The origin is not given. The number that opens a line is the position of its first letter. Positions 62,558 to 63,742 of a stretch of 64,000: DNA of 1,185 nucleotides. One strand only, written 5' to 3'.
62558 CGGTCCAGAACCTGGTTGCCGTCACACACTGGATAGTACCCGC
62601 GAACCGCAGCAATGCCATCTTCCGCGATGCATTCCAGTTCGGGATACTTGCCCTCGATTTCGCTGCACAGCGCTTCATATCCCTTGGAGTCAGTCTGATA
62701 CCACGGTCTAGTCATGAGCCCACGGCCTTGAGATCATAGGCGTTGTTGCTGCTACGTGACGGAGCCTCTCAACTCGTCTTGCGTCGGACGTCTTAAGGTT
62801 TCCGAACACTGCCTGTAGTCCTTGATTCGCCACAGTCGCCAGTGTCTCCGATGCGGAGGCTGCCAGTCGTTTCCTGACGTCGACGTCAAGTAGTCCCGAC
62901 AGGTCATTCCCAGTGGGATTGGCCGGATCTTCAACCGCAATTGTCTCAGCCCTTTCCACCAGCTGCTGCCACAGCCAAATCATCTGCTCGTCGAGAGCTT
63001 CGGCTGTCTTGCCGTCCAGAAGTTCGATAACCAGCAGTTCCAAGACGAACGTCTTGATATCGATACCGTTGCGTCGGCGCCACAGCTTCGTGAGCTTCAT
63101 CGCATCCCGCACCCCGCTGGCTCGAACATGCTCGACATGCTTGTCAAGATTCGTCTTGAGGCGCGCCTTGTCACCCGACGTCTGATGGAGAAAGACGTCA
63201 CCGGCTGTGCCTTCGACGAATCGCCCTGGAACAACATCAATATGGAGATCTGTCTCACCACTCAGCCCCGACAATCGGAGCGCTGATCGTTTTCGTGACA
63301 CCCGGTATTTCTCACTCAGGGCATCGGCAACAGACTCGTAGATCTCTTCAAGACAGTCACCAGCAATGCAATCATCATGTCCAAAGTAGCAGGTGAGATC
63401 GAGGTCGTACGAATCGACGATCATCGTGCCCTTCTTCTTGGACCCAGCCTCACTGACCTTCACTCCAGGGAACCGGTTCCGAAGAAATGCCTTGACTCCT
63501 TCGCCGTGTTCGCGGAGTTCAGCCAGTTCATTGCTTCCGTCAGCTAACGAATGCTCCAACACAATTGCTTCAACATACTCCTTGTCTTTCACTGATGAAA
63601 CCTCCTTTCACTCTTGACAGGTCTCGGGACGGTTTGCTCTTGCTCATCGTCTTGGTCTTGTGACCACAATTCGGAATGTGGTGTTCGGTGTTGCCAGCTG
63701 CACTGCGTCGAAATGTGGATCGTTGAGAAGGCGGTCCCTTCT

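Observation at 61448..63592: CBASS-like anti-phage operon: CD-NTase, E2-like protein, 2TM beta-rich effector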

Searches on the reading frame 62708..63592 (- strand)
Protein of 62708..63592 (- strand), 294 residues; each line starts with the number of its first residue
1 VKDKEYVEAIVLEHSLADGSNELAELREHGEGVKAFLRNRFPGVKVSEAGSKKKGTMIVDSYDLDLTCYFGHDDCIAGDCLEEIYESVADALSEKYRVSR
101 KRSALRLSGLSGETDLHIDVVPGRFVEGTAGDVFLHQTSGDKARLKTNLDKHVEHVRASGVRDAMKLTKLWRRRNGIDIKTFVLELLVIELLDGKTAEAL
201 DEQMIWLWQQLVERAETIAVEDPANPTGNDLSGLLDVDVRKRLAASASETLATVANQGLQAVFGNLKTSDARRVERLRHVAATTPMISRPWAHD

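Call 3: search_protein_families(library=pfam, proteins=[window:62708-63592:-], max_evalue=1)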
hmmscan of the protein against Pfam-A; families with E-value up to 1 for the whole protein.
window:62708-63592:- (294 aa): 1 family
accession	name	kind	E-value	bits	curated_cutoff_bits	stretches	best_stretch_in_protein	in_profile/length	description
PF22600.2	MTPAP-like_central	-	0.049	14.2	27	1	30-95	26-90/139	Poly(A) RNA polymerase, mitochondrial-like, central palm domain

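Call 4: search_protein_families(library=padloc, proteins=[window:62708-63592:-], max_evalue=1)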
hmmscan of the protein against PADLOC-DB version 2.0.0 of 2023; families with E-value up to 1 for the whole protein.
window:62708-63592:- (294 aa): 10 families
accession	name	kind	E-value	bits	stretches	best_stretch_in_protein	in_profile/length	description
PDLC00803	Cyclase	-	2.1e-62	209.1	1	1-253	1-245/253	oligonucleotide-cyclase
PDLC00823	Cyclase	-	1.3e-15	55.9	1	26-249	26-249/285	oligonucleotide-cyclase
PDLC00808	Cyclase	-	3.2e-11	41.1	1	44-198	52-222/325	oligonucleotide-cyclase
PDLC00776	Cyclase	-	5.1e-11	40.5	1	16-257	16-258/287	oligonucleotide-cyclase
PDLC00818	Cyclase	-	5.9e-06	24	1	161-255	179-270/322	oligonucleotide-cyclase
PDLC00814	Cyclase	-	6e-06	23.8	1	153-194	166-207/295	oligonucleotide-cyclase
PDLC00809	Cyclase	-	0.00013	19.7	1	31-252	30-262/295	oligonucleotide-cyclase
PDLC00796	Cyclase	-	0.0037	14.7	1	49-198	50-206/432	oligonucleotide-cyclase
PDLC00780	Cyclase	-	0.0054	13.9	1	31-124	35-138/388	oligonucleotide-cyclase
PDLC00792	Cyclase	-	0.0074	13.7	1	150-210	159-217/236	oligonucleotide-cyclase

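Call 6: search_protein_families(library=ncbifam, proteins=[window:62708-63592:-], max_evalue=1)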
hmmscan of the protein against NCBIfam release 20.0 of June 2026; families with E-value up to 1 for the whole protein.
window:62708-63592:- (294 aa): 3 families
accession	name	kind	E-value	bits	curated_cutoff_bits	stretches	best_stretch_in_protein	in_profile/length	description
NF041116.1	CBASS_cyclase_a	equivalog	1.7e-11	43.9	200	1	44-211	46-231/317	CBASS oligonucleotide cyclase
NF041117.1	CBASS_cyclase_b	equivalog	7.9e-09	35.5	200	1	22-257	14-257/275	CBASS oligonucleotide cyclase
TIGR03671.1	cca_archaeal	equivalog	0.038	12.8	281.3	1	33-127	30-122/410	CCA tRNA nucleotidyltransferase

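Call 12: find_encoding_contigs(protein=window:62708-63592:-, flank=10000, max_places=6)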
Protein window:62708-63592:- (294 aa): no gene with exactly this product is on record in the collection.

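Call 18: search_solved_structures(query=window:62708-63592:-, max_evalue=0.01, show_alignments=2)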
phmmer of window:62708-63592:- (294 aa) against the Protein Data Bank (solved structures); distinct sequences matched with E-value up to 0.01: 0.

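Call 21: find_homologous_proteins(query=window:62708-63592:-, max_evalue=0.00001)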
Query window:62708-63592:- (294 aa): 1717 proteins with E <= 0.00001 among 8000 candidates; the best 120 are listed.
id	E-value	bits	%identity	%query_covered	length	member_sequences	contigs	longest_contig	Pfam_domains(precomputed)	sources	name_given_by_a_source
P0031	4.8e-190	648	100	100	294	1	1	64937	-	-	-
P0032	8.1e-144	496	77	100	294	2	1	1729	-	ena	-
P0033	1.7e-117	410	68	100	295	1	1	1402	PF18144.8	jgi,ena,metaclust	metaclust:\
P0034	1.3e-99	351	56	100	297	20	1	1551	-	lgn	-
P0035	2.3e-99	351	55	100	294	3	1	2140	-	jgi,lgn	jgi:hypothetical protein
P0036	6.0e-99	349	56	100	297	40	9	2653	-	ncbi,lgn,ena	-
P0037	1.1e-96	342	55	100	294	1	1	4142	PF18144.8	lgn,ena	-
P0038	1.5e-96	341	56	100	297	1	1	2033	-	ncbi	-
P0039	1.1e-95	339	55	100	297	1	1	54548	-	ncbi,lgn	-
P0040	2.0e-95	338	56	100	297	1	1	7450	-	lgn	-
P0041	3.6e-95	337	56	100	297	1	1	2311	PF18144.8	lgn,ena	-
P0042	6.9e-95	336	54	100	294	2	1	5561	PF18144.8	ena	-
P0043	1.2e-92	329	53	100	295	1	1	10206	-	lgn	-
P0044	3.4e-92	327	53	99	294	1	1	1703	PF18144.8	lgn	-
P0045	7.0e-92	326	52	100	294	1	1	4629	PF18144.8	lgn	-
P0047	3.0e-91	324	53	100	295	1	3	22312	PF18144.8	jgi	jgi:hypothetical protein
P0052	3.9e-87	311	49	99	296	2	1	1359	PF18144.8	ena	-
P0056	2.6e-86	308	53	99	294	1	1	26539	PF18144.8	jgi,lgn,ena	-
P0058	9.0e-86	306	51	99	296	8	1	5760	PF18144.8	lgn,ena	-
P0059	1.7e-85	305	51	99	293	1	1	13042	PF18144.8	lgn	-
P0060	1.8e-85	305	50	100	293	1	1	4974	PF18144.8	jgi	jgi:Nucleotidyltransferase domain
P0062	1.7e-84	302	52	100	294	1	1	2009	PF18144.8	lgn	-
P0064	3.5e-84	301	51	99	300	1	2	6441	PF18144.8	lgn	-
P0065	3.2e-83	298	51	100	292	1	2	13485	PF18144.8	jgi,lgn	jgi:hypothetical protein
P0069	8.3e-83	296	49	99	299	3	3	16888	PF18144.8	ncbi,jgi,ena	-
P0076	3.8e-81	291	48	99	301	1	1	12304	PF18144.8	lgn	-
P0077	4.0e-81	291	48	99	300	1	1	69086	PF18144.8,PF21654.4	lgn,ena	-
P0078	2.3e-80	288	47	99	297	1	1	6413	PF18144.8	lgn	-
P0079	2.7e-80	288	49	100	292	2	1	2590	PF18144.8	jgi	-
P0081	5.9e-80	287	47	99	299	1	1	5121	PF18144.8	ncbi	-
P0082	6.7e-80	287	47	99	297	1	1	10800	PF18144.8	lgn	-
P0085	1.6e-79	286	49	99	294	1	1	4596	PF18144.8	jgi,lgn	-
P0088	3.5e-79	284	48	99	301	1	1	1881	PF18144.8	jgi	-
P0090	9.8e-79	283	48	99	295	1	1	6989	PF18144.8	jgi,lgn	jgi:hypothetical protein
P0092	2.1e-78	282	47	99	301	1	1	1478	PF18144.8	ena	-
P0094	2.2e-78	282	48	100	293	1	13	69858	PF18144.8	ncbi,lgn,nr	ncbi:MAG: nucleotidyltransferase [Polyangiaceae bacterium]|nr:nucleotidyltransferase [Polyangiaceae 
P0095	2.9e-78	281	48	99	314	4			PF18144.8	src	-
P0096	3.5e-78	281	48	99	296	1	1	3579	PF18144.8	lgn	-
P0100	1.5e-77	279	46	99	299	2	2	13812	PF18144.8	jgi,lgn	-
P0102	1.6e-77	279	48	100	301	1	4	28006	PF18144.8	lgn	-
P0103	1.6e-77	279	45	99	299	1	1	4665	PF18144.8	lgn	-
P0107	2.2e-77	279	46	99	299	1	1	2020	PF18144.8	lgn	-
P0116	4.5e-77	278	48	99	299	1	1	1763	PF18144.8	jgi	jgi:hypothetical protein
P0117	4.9e-77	277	49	100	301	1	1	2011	PF18144.8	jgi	jgi:hypothetical protein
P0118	5.2e-77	277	46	100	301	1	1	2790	PF18144.8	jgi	jgi:hypothetical protein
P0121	5.9e-77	277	46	99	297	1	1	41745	PF18144.8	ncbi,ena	-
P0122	6.3e-77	277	46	99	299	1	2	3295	PF18144.8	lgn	-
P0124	6.8e-77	277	46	99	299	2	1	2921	PF18144.8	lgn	-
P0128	1.0e-76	276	47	100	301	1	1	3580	PF18144.8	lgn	-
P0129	1.0e-76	276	46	99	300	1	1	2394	PF18144.8,PF01909.30,PF21654.4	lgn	-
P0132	1.3e-76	276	47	99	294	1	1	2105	PF18144.8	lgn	-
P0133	1.3e-76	276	48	99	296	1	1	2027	PF18144.8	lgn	-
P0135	3.0e-76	275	48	100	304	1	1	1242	PF18144.8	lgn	-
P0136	3.1e-76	275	48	100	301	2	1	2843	PF18144.8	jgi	-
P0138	4.1e-76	274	48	99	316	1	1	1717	PF18144.8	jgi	jgi:hypothetical protein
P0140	4.3e-76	274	46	100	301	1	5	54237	PF18144.8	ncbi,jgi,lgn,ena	jgi:hypothetical protein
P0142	4.7e-76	274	48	99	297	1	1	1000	PF18144.8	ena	-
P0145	7.9e-76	273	47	99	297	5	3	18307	PF18144.8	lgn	-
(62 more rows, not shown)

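Call 22: find_encoding_contigs(protein=P0039, flank=6000, max_places=3)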
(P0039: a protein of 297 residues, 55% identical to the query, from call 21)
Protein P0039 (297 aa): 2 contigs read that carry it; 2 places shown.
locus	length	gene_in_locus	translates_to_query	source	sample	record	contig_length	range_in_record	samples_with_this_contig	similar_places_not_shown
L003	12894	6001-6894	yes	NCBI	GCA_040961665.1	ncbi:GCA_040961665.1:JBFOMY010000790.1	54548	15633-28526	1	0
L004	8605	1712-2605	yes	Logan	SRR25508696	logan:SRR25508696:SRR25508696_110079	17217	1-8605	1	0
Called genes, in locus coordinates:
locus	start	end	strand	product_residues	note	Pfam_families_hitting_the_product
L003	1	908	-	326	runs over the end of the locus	PF18897:Gp3-like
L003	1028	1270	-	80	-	PF12844:HTH_19 (faint), PF01381:HTH_3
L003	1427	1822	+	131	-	PF13560:HTH_31, PF01381:HTH_3, PF12844:HTH_19 (weak)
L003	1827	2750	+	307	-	-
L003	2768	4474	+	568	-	PF00239:Resolvase, PF07508:Recombinase, PF13408:Zn_ribbon_recom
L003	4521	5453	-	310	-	PF06114:Peptidase_M78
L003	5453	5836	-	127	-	PF13560:HTH_31 (weak), PF01381:HTH_3 (weak), PF12844:HTH_19 (faint), PF13443:HTH_26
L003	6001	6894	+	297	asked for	-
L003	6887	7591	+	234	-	-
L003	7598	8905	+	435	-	PF18145:SAVED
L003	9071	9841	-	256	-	-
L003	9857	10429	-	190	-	PF00929:RNase_T (weak)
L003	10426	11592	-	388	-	PF18178:Cap17-like_N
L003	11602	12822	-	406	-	PF00294:PfkB, PF05014:Nuc_deoxyrib_tr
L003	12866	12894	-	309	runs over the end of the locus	PF18144:SMODS (weak)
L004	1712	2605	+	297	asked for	-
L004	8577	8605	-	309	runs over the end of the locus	PF18144:SMODS (weak)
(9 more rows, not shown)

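Call 23: find_encoding_contigs(protein=P0047, flank=6000, max_places=3)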
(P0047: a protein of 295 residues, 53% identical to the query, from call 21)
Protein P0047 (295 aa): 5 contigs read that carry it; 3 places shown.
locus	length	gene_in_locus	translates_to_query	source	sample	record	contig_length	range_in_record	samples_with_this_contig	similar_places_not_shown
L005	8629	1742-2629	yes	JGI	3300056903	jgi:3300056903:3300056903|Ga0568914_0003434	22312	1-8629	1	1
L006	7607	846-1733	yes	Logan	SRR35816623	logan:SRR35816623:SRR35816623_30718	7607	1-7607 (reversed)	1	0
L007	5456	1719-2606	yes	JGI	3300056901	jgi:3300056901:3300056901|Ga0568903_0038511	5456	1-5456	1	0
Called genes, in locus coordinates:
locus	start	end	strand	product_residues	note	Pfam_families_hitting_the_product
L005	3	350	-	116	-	?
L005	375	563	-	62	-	-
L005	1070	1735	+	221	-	PF01726:LexA_DNA_bind, PF11740:KfrA_N (weak), PF00717:Peptidase_S24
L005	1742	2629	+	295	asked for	PF18144:SMODS (faint)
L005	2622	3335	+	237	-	-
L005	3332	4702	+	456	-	PF18145:SAVED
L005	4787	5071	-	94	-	-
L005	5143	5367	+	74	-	-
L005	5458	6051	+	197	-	-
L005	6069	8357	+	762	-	-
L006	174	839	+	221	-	PF01726:LexA_DNA_bind, PF11740:KfrA_N (weak), PF00717:Peptidase_S24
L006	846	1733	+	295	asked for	PF18144:SMODS (faint)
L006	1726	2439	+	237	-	-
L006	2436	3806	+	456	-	PF18145:SAVED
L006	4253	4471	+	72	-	-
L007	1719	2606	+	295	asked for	PF18144:SMODS (faint)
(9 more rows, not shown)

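Call 30: search_solved_structures(query=A4, max_evalue=1, show_alignments=2)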
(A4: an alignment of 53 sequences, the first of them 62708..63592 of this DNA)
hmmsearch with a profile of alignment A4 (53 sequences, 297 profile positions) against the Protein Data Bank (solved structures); distinct sequences matched with E-value up to 1: 8.
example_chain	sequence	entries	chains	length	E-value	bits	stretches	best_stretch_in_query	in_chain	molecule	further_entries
6p80_A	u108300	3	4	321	6.3e-07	32.2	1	33-223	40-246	E. coli MS115-1 NucC | E. coli MS115-1 CdnC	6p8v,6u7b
6p8u_A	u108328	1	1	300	4.7e-06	29.3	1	16-254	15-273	Nucleotidyltransferase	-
6p82_A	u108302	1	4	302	4.8e-06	29.3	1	16-254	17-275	Nucleotidyltransferase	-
9h1z_A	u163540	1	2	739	0.00023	23.7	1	16-92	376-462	2'-5'-oligoadenylate synthase 2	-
6e0m_A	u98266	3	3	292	0.011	18.2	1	27-87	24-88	cGAS/DncV-like nucleotidyltransferase in E. coli homolog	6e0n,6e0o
8hsb_A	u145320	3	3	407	0.019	17.5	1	47-125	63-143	CdnG | SmCdnG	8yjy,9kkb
7mcd_A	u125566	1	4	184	0.091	15.2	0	10-51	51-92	AI-designed TIM-barrel F15C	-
4ig8_A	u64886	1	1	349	0.73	12.3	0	43-89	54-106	2'-5'-oligoadenylate synthase 1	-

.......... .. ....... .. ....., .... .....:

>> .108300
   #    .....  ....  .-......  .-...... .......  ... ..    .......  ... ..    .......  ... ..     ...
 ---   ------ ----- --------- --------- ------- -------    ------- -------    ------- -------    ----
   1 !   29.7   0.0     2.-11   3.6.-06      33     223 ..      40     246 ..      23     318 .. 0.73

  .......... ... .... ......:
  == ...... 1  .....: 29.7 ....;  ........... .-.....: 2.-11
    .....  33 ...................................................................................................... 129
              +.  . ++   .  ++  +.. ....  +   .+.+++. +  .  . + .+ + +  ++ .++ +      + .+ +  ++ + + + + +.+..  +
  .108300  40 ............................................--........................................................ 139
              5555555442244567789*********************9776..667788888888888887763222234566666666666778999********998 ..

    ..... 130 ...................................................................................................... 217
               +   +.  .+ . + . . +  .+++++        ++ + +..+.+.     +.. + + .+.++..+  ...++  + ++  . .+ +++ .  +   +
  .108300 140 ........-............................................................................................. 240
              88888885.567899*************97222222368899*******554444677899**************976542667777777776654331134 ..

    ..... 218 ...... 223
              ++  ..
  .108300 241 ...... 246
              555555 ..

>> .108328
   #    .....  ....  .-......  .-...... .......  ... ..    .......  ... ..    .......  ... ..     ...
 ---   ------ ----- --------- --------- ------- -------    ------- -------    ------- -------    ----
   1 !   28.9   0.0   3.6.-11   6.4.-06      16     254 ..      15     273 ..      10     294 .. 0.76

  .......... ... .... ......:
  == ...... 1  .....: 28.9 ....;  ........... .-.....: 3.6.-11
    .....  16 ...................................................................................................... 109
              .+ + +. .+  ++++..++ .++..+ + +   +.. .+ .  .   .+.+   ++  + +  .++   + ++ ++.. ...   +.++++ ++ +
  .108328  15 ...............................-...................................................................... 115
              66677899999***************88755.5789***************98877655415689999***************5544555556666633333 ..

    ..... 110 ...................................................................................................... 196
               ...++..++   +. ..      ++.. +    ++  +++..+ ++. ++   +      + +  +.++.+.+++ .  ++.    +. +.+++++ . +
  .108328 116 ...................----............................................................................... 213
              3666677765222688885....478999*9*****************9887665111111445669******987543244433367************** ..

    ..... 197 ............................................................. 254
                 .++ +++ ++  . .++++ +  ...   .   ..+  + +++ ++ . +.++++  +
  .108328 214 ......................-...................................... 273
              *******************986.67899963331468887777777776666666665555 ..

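Call 39: predict_structure(alignment_id=A4)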
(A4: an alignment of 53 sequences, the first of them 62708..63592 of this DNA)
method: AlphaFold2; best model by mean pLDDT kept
length: 294 residues; sequences in the alignment: 53
mean_pLDDT: 88.7   pTM: 0.84
mean pLDDT of the five models: 88.7, 87.8, 87.7, 87.0, 86.9
residues with pLDDT >= 90: 208; 70-90: 50; 50-70: 30; < 50: 6
segments of 3 or more residues with pLDDT < 50: none
pLDDT, mean of each block of 10 residues (from residue 1): 91 86 91 98 95 92 95 95 98 97 94 91 95 87 82 93 97 94 94 95 98 90 71 85 97 96 79 59 52 51
secondary structure, 60 per line:
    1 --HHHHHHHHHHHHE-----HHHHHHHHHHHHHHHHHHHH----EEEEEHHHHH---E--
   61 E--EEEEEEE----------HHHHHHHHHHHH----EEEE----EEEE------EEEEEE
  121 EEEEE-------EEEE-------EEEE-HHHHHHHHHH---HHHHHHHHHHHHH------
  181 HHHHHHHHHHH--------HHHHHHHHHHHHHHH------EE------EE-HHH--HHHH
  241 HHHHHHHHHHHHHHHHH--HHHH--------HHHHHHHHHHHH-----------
elements in order: H3-14 H21-40 E45-49 H50-54 E64-70 H81-92 E97-100 E105-108 E115-125 E133-136 E144-147 H149-158 H162-174 H181-191 H200-214 H237-257 H260-263 H272-283
